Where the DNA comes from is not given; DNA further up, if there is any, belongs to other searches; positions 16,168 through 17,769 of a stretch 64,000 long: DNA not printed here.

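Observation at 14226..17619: Tandem array of five VirB2/TrbC-like pilin-like paralogs with a 54-nt identical segment, plus an adjacent anchored SBP-like protein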

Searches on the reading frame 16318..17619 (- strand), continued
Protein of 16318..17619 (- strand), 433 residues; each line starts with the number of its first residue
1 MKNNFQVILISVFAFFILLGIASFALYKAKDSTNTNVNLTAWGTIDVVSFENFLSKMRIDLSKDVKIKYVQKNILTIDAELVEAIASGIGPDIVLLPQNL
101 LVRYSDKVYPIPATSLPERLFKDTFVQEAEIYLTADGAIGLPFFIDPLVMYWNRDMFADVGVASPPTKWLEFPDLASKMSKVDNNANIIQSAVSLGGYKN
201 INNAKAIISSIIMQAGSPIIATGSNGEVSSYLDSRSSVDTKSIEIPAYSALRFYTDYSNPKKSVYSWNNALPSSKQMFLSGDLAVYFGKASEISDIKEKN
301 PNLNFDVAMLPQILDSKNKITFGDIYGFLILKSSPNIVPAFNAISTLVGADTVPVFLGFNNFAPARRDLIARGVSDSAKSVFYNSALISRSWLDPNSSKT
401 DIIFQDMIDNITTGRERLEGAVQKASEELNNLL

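Call 54: search_protein_families(library=pfam, proteins=[L024:65-2578:+, L067:1825-3933:+, L056:23-2086:+, L048:13721-15781:-, L030:11859-13841:-, L024:13895-15847:+, L027:86-2014:-, L014:2510-4423:-, L071:13910-15766:-, L077:47-1876:+], max_evalue=0.00001)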
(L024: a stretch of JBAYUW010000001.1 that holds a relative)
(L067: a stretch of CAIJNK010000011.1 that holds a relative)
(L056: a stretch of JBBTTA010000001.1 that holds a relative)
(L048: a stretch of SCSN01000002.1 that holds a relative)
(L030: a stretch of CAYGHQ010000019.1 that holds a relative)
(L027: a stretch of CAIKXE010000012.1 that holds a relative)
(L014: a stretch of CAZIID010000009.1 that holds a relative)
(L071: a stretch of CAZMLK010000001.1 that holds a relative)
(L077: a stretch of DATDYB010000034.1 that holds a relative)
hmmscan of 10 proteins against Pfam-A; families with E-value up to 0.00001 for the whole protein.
L024:65-2578:+ (837 aa): 4 families
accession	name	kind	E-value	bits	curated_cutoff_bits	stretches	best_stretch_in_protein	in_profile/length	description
PF21722.4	Gly_rich_2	-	8.5e-21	75.4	24.3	1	581-835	1-226/226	Glycine-rich domain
PF00041.27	fn3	-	2.1e-20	73.1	25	2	376-458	2-81/84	Fibronectin type III domain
PF16403.11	Bact_surface_Ig-like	-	2.9e-13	50.1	27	1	295-367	2-71/71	Bacterial surface protein, Ig-like domain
PF25059.1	FN3_DSCAM-DSCAML_C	-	2.1e-09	38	39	0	491-548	14-76/89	DSCAM/DSCAML C-terminal Fn3-like domain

L067:1825-3933:+ (702 aa): 4 families
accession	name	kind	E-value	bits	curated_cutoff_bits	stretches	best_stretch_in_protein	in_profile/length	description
PF00204.31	DNA_gyraseB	-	1.5e-54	184.5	27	1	253-423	1-172/173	DNA gyrase B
PF00986.26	DNA_gyraseB_C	-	3.3e-29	101.3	29.8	1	631-692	2-63/63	DNA gyrase B subunit, carboxyl terminus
PF01751.28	Toprim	-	5.8e-18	65.3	23.1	1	452-563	1-95/96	Toprim domain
PF02518.31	HATPase_c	-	8e-12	46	26.4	1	46-148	3-92/111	Histidine kinase-, DNA gyrase B-, and HSP90-like ATPase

L056:23-2086:+ (687 aa): 4 families
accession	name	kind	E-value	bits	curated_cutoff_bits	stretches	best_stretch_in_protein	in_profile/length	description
PF13603.12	tRNA-synt_1_2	-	1.2e-62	211.2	25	1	109-291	1-184/185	Leucyl-tRNA synthetase, editing domain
PF00133.28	tRNA-synt_1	-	5.4e-37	128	22.7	2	301-502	228-411/414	tRNA synthetases class I (I, L, M and V)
PF08264.19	Anticodon_1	-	5.7e-18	65.6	25.1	1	539-650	7-145/148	Anticodon-binding domain of tRNA ligase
PF09334.17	tRNA-synt_1g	-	7.9e-13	48.4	20.1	0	452-505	315-367/391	tRNA synthetases class I (M)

L048:13721-15781:- (686 aa): 0 families

L030:11859-13841:- (660 aa): 0 families

L024:13895-15847:+ (650 aa): 0 families

L027:86-2014:- (642 aa): 1 family
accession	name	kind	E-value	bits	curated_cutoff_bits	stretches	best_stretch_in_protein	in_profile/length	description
PF17764.6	PriA_3primeBD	-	3.1e-07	30.6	22.7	1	29-111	19-96/96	3'DNA-binding domain (3'BD)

L014:2510-4423:- (637 aa): 1 family
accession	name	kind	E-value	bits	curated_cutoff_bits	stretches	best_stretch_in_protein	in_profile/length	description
PF17764.6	PriA_3primeBD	-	6.1e-08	32.9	22.7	1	24-108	15-96/96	3'DNA-binding domain (3'BD)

L071:13910-15766:- (618 aa): 0 families

L077:47-1876:+ (609 aa): 1 family
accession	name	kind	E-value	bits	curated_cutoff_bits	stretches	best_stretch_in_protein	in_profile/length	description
PF00005.33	ABC_tran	-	1.1e-29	104.2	25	1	372-525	1-137/137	ABC transporter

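Call 58: predict_structure(alignment_id=A4)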
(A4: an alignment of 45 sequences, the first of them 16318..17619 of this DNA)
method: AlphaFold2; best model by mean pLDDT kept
length: 433 residues; sequences in the alignment: 45
mean_pLDDT: 90.1   pTM: 0.85
mean pLDDT of the five models: 90.1, 87.1, 84.7, 84.5, 83.3
residues with pLDDT >= 90: 318; 70-90: 91; 50-70: 17; < 50: 7
segments of 3 or more residues with pLDDT < 50: 28-34
pLDDT, mean of each block of 10 residues (from residue 1): 76 83 58 65 96 96 93 93 91 94 91 93 95 92 98 94 93 92 86 92 96 91 83 71 82 91 84 94 96 92 90 87 96 94 96 95 96 94 96 92 97 94 96 92
secondary structure, 60 per line:
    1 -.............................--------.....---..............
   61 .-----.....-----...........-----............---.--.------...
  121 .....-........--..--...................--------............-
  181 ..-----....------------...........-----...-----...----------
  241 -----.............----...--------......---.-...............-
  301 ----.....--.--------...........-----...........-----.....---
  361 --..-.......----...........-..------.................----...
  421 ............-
elements in order: H2-30 E39-43 H47-61 E67-71 H77-87 E93-97 H98-104 H118-124 H127-132 E141-153 H154-159 H169-179 E188-191 H204-214 E220-222 E228-230 H246-258 H274-279 E285-289 H290-299 E305-309 E321-331 H337-347 H353-357 H367-372 H377-387 H397-413 H418-432

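Call 61: fold_search(model_id=the predicted structure, library=pdb)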
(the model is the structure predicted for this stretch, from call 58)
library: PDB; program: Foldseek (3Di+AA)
matches with E <= 10: 1453; with E <= 0.001: 1066
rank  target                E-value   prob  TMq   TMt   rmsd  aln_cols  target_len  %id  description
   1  4qsd_A                2.1e-21  1.00  0.66  0.74   5.0       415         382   19  Crystal structure of atu4361 sugar transporter from Agrobacterium Fabrum C58, target efi-510558, with bound sucrose (released 2014-08-06)
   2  5ci5_B                2.7e-21  1.00  0.66  0.72   5.1       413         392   18  Crystal Structure of an ABC transporter Solute Binding Protein from Thermotoga Lettingae TMO (Tlet_1705, TARGET EFI-51 (released 2015-07-22)
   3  4r9g_A                4.7e-21  1.00  0.66  0.71   5.4       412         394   19  CpMnBP1 with Mannotriose Bound (released 2014-10-29)
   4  2fnc_A                5.6e-21  1.00  0.64  0.72   5.1       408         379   17  Thermotoga maritima maltotriose binding protein bound with maltotriose. (released 2007-01-16)
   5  6dts_B                5.9e-21  1.00  0.66  0.74   4.8       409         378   16  Maltotetraose bound T. maritima MalE2 (released 2018-09-19)
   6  6wpn_A                8.3e-21  1.00  0.63  0.68   5.9       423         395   15  Crystal structure of a putative oligosaccharide periplasmic-binding protein from Synechococcus sp. MITs9220 (released 2021-05-12)
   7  2gha_A                8.7e-21  1.00  0.64  0.72   5.1       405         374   16  Thermotoga maritima maltotriose binding protein bound with maltotriose (released 2007-02-06)
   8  3mp1_A                8.7e-21  1.00  0.60  0.52   5.6       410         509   16  Complex structure of Sgf29 and trimethylated H3K4 (released 2011-05-04)
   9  2zyo_A                1.2e-20  1.00  0.70  0.78   3.8       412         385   15  Crystal structure of cyclo/maltodextrin-binding protein complexed with maltotetraose (released 2009-03-31)
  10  1y4c_A                1.2e-20  1.00  0.64  0.58   5.1       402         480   17  Designed Helical Protein fusion MBP (released 2005-02-15)
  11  4qrz_A                1.2e-20  1.00  0.65  0.73   5.2       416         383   19  Crystal structure of sugar transporter atu4361 from agrobacterium fabrum c58, target efi-510558, with bound maltotrios (released 2014-07-16)
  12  6rjy_A                1.2e-20  1.00  0.66  0.68   5.2       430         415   18  The crystal structure of AbnE, an arabino-oligosaccharide binding protein, in complex with arabinobiose (released 2020-04-15)
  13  4blb_B                1.4e-20  1.00  0.60  0.39   5.5       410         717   17  Crystal structure of a human Suppressor of fused (SUFU)-GLI1p complex (released 2013-11-27)
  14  1a7l_A                1.5e-20  1.00  0.63  0.70   5.4       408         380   17  DOMINANT B-CELL EPITOPE FROM THE PRES2 REGION OF HEPATITIS B VIRUS IN THE FORM OF AN INSERTED PEPTIDE SEGMENT IN MALTO (released 1998-06-17)
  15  5az7_A                1.5e-20  1.00  0.61  0.61   5.2       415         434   17  Crystal structure of MBP-Tom20 fusion protein with a 4-residue spacer in the connector helix (released 2016-01-13)
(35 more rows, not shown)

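Call 75: search_protein_families(library=pfam, proteins=[L065:19768-20604:+, L048:2316-2768:-, L077:4697-5095:-, L042:20448-20930:-, L072:3975-4466:+, L042:19649-20131:+, L043:5313-5714:+, L057:8556-8966:-, L010:15299-16465:-, L022:18899-19798:-], max_evalue=0.001)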
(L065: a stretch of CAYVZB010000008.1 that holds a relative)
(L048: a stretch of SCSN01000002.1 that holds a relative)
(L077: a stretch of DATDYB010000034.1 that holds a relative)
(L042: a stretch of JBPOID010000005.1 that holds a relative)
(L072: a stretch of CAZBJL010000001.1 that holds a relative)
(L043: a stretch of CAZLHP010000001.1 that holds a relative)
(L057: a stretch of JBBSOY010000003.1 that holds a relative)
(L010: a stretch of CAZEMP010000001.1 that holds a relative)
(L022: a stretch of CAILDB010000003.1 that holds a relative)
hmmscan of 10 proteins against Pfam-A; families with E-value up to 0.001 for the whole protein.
L065:19768-20604:+ (278 aa): 1 family
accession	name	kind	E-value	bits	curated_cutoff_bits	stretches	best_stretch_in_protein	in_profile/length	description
PF13365.12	Trypsin_2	-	2.2e-09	38.6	27.6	1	108-250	3-143/144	Trypsin-like peptidase domain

L048:2316-2768:- (150 aa): 0 families

L077:4697-5095:- (132 aa): 0 families

L042:20448-20930:- (160 aa): 1 family
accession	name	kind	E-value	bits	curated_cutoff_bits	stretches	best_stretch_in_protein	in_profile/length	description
PF14584.11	DUF4446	-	4.4e-34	118.1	27.4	1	10-153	8-149/150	Protein of unknown function (DUF4446)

L072:3975-4466:+ (163 aa): 0 families

L042:19649-20131:+ (160 aa): 0 families

L043:5313-5714:+ (133 aa): 0 families

L057:8556-8966:- (136 aa): 0 families

L010:15299-16465:- (388 aa): 0 families

L022:18899-19798:- (299 aa): 2 families
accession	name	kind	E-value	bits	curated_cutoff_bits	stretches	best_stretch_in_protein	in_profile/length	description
PF01715.23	IPPT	-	5e-66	223.3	23.6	1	38-271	1-242/243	IPP transferase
PF01745.22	IPT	-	6.6e-08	32.7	20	1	4-62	2-60/233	Isopentenyl transferase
